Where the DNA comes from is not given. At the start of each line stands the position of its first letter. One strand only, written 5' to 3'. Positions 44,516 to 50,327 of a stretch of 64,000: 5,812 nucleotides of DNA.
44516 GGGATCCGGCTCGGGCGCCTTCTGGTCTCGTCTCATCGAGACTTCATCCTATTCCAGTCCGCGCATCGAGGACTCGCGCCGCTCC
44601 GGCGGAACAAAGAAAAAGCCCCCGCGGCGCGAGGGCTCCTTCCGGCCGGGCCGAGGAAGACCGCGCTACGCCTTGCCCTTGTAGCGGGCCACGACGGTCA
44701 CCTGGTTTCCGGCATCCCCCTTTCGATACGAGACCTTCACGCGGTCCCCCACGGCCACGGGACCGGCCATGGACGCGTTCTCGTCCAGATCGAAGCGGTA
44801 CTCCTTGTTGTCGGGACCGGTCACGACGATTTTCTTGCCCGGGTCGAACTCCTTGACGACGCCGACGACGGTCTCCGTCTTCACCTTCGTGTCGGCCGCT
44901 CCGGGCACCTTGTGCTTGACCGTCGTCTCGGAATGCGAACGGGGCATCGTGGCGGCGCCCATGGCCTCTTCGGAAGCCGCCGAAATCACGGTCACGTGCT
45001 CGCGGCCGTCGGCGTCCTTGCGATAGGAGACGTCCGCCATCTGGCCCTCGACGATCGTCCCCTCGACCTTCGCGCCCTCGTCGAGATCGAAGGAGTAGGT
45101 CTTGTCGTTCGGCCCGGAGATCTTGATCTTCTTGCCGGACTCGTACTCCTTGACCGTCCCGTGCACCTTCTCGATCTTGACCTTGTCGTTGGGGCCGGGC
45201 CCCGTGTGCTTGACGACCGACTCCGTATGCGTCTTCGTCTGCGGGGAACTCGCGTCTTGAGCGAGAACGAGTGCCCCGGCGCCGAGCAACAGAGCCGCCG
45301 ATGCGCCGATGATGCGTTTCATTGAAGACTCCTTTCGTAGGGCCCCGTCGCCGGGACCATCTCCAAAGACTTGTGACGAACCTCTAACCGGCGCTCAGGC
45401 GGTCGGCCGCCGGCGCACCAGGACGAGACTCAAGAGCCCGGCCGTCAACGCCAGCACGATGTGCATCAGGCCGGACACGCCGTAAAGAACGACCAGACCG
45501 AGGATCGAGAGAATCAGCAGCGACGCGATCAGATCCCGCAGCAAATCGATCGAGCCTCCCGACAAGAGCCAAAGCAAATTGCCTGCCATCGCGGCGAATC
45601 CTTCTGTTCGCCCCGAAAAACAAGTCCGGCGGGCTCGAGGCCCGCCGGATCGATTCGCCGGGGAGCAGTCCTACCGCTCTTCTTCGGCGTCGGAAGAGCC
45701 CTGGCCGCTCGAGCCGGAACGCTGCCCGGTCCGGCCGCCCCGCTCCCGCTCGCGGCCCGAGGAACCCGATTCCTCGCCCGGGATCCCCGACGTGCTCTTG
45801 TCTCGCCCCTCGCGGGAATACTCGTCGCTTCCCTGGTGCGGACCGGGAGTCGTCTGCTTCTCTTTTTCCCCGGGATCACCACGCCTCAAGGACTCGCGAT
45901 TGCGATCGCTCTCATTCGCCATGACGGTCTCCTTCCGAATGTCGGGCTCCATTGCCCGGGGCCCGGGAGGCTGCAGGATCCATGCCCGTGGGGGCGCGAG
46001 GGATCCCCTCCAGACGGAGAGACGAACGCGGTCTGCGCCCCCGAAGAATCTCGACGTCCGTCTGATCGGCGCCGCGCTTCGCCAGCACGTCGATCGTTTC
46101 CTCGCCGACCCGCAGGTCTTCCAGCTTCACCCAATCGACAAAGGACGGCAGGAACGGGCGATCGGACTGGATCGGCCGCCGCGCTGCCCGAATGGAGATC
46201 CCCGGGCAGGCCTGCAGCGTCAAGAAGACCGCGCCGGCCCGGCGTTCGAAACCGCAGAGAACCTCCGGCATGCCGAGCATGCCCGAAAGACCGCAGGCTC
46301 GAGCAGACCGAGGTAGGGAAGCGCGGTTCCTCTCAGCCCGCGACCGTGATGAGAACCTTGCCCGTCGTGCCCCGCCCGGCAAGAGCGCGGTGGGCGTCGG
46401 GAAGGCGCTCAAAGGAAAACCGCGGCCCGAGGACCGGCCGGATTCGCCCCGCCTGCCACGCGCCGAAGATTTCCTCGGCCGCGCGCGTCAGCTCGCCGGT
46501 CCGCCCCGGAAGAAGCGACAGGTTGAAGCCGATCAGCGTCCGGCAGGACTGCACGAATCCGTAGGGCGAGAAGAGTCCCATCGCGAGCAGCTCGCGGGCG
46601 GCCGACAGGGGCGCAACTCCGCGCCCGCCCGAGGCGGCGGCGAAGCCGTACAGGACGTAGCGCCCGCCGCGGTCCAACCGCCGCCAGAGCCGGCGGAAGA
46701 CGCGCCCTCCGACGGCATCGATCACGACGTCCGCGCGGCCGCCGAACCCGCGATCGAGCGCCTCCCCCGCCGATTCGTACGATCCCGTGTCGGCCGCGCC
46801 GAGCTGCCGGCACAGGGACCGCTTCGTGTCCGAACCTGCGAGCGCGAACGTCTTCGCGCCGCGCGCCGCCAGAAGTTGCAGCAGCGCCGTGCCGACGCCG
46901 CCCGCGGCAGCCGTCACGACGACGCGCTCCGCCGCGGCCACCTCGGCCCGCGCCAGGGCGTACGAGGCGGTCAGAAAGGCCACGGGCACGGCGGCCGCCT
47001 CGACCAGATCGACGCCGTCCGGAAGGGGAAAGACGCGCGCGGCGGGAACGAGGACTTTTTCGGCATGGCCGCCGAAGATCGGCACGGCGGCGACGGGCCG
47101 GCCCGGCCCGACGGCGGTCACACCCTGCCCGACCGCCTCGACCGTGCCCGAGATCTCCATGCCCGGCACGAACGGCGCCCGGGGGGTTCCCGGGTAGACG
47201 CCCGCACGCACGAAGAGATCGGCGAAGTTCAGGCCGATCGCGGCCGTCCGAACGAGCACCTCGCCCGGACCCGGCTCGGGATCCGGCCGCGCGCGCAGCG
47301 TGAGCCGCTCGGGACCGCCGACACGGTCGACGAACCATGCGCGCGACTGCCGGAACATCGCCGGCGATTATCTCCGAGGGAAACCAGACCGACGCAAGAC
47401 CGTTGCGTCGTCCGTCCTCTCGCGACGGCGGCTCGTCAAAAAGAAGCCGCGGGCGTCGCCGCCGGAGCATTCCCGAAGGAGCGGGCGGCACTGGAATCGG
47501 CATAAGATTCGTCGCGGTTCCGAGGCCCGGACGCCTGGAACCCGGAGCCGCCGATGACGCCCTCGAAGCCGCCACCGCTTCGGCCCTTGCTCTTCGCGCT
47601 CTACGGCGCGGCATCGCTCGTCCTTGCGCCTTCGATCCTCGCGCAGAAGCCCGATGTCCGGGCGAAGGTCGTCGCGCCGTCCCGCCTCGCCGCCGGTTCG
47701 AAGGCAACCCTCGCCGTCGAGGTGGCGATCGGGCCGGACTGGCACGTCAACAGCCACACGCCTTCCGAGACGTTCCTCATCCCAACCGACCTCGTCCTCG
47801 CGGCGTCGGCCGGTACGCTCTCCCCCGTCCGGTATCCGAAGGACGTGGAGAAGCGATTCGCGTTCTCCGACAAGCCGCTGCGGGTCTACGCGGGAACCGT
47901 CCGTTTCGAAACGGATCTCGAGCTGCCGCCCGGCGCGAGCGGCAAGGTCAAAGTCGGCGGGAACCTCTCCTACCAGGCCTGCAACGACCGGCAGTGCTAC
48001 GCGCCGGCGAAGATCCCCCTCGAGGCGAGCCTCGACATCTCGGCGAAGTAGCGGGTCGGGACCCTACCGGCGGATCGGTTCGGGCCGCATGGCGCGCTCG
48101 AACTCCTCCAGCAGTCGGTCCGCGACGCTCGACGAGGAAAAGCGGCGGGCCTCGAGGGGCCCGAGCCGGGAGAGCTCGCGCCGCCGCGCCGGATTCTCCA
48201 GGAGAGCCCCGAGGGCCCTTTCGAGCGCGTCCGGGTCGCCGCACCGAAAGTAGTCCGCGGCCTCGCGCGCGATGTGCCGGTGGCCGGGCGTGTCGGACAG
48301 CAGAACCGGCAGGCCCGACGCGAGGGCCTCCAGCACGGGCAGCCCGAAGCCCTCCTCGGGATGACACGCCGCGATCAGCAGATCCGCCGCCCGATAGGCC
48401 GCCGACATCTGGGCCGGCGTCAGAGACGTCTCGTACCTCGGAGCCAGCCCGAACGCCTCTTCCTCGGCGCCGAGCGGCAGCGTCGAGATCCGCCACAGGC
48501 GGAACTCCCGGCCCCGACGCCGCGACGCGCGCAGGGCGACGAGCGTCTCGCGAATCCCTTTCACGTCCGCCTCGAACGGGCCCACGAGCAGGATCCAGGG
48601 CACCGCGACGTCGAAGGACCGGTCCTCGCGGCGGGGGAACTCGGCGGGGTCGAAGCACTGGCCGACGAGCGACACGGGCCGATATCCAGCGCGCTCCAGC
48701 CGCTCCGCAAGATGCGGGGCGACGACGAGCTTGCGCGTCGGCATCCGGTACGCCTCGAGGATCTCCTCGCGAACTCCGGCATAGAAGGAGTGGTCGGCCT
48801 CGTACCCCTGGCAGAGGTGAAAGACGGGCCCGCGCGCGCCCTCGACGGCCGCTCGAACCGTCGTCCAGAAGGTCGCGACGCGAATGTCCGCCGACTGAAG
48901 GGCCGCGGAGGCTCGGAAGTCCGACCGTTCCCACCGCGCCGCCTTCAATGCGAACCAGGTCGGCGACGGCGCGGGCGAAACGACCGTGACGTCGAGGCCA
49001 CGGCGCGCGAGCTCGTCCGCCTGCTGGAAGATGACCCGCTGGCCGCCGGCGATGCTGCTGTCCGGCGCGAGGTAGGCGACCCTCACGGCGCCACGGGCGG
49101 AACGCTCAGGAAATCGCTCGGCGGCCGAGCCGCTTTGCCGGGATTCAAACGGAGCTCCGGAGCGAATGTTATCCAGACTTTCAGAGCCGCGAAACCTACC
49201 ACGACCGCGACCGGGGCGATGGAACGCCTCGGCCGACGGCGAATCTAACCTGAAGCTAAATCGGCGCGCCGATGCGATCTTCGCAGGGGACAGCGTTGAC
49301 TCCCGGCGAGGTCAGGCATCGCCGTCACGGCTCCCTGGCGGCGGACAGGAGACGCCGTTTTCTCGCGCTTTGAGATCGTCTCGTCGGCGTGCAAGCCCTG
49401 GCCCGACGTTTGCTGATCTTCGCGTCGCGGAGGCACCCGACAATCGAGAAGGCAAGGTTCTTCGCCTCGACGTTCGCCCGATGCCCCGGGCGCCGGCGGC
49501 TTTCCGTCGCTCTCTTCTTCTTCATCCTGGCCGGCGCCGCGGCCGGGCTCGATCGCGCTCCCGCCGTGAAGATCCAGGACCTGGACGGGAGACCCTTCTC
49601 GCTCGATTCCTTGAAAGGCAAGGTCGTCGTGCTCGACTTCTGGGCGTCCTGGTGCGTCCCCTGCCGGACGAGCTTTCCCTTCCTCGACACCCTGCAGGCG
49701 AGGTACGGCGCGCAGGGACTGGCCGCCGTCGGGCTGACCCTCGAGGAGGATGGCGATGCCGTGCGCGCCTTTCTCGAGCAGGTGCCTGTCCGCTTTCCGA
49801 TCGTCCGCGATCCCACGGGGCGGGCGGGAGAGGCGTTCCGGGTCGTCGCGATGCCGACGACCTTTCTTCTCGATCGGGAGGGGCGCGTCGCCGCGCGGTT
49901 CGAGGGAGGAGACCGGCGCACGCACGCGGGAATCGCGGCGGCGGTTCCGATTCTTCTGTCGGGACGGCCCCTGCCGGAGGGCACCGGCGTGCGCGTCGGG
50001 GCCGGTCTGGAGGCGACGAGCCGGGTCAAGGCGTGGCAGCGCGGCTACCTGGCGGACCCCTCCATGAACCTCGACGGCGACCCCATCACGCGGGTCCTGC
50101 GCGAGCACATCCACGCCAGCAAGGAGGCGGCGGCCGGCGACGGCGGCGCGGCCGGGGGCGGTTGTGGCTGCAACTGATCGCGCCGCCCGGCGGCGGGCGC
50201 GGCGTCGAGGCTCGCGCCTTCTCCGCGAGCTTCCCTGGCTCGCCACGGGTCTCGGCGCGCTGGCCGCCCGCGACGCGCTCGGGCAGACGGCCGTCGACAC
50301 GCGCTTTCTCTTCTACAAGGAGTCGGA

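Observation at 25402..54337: Dense set of sigma54-type promoters in front of general-stress genes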

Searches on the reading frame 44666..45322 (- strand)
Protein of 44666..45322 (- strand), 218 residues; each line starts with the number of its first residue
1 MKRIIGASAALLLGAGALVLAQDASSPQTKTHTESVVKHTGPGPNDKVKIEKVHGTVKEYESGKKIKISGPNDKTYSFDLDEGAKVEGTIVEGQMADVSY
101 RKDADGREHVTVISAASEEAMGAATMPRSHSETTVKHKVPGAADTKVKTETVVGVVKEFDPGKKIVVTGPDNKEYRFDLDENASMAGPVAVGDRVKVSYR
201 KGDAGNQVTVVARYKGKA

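Call 8: search_protein_families(library=pfam, proteins=[window:44666-45322:-], max_evalue=0.01)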
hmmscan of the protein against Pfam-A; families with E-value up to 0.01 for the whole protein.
window:44666-45322:- (218 aa): 1 family
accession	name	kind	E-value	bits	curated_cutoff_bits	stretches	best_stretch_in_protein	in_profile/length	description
PF18790.7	KfrB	-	0.0059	17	25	0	185-206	31-52/54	KfrB Domain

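Call 64: search_protein_families(library=pfam, proteins=[window:44666-45322:-], max_evalue=0.1)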
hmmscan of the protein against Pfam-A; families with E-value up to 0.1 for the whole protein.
window:44666-45322:- (218 aa): 3 families
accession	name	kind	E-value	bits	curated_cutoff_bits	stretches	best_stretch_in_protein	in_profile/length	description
PF18790.7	KfrB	-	0.0059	17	25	0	185-206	31-52/54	KfrB Domain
PF18914.6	DUF5666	-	0.01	16.5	27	0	176-205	18-52/60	Domain of unknown function (DUF5666)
PF14801.12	TrmI-like_N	-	0.048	14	24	0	187-203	1-17/50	TrmI-like N-terminal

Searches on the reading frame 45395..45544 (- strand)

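Call 8: search_protein_families(library=pfam, proteins=[window:45395-45544:-], max_evalue=0.01)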
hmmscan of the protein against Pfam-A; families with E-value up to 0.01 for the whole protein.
window:45395-45544:- (49 aa): 0 families

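Call 49: search_protein_families(library=pfam, proteins=[window:45398-45544:-], max_evalue=1)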
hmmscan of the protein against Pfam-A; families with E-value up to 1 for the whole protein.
seq(49 aa): 1 family
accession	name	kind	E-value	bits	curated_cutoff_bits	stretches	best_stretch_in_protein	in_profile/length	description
PF13813.11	MBOAT_2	-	0.022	15.5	25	1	9-36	46-72/85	Membrane bound O-acyl transferase family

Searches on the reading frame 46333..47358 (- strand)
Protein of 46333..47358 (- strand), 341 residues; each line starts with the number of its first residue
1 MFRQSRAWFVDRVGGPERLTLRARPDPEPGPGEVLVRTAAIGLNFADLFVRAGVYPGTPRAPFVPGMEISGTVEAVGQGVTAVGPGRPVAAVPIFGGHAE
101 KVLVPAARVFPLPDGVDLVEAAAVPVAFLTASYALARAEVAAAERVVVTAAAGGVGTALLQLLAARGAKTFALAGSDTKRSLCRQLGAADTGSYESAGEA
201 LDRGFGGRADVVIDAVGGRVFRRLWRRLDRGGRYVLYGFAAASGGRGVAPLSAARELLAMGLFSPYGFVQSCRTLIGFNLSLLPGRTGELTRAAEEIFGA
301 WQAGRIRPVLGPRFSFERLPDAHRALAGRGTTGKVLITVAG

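Call 27: search_protein_families(library=pfam, proteins=[window:46333-47358:-], max_evalue=0.001)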
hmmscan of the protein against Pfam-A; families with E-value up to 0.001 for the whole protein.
window:46333-47358:- (341 aa): 3 families
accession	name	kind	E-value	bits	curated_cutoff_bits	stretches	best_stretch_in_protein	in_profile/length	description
PF08240.17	ADH_N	-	1.2e-16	61.3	23.5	1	30-114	1-104/104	Alcohol dehydrogenase GroES-like domain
PF00107.32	ADH_zinc_N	-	7.8e-16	58.6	31.8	1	154-242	1-91/129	Zinc-binding dehydrogenase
PF13602.12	ADH_zinc_N_2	-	7.3e-15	56.5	27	1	187-337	2-134/134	Zinc-binding dehydrogenase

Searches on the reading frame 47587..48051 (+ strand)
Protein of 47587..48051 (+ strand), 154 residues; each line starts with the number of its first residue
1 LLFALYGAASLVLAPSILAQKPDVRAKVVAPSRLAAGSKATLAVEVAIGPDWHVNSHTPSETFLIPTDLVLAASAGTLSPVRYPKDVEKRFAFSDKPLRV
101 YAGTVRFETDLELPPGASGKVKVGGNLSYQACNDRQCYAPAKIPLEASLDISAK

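Call 27: search_protein_families(library=pfam, proteins=[window:47587-48051:+], max_evalue=0.001)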
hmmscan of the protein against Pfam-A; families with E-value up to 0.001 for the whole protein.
window:47587-48051:+ (154 aa): 1 family
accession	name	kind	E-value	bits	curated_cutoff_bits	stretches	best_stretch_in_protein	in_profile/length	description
PF11412.14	DsbD_N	-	3.2e-10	40.5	25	1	30-141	6-111/119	Thiol:disulfide interchange protein DsbD, N-terminal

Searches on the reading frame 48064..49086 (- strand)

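Call 27: search_protein_families(library=pfam, proteins=[window:48064-49086:-], max_evalue=0.001)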
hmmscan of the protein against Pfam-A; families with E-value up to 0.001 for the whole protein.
window:48064-49086:- (340 aa): 5 families
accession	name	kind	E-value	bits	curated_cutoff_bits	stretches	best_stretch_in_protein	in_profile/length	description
PF13692.12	Glyco_trans_1_4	-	1.6e-14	54.8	27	1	163-298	2-142/142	Glycosyl transferases group 1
PF00534.26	Glycos_transf_1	-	3.8e-14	53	26.4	1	225-306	84-166/172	Glycosyl transferases group 1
PF13524.12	Glyco_trans_1_2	-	3.3e-08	34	25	1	211-309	27-125/144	Glycosyl transferase-like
PF20706.3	GT4-conflict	-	2e-06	27.5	26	1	223-268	271-315/385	Family 4 Glycosyltransferase in conflict systems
PF13439.12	Glyco_transf_4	-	9.7e-05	22.9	28.5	0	14-47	3-36/170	Glycosyltransferase Family 4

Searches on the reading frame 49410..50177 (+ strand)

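Call 27: search_protein_families(library=pfam, proteins=[window:49410-50177:+], max_evalue=0.001)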
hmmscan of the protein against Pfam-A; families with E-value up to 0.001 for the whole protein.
window:49410-50177:+ (255 aa): 7 families
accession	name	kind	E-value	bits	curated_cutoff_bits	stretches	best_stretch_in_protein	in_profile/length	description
PF08534.16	Redoxin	-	3.8e-24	85.6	26.6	1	48-175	4-144/148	Redoxin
PF00578.27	AhpC-TSA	-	7.3e-22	78.1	26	1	48-162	3-123/124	AhpC/TSA family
PF14086.11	DUF4266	-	2e-20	73.9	27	1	206-255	1-50/50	Domain of unknown function (DUF4266)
PF13905.12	Thioredoxin_8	-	7.1e-11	42.7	27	1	70-160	1-94/94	Thioredoxin-like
PF00085.26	Thioredoxin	-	3.6e-07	30.6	23.5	1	70-101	18-49/103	Thioredoxin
PF00255.25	GSHPx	-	3.3e-05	23.9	27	1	54-109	5-59/108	Glutathione peroxidase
PF13098.12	Thioredoxin_2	-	0.00047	20.9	27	0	69-166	4-93/104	Thioredoxin-like domain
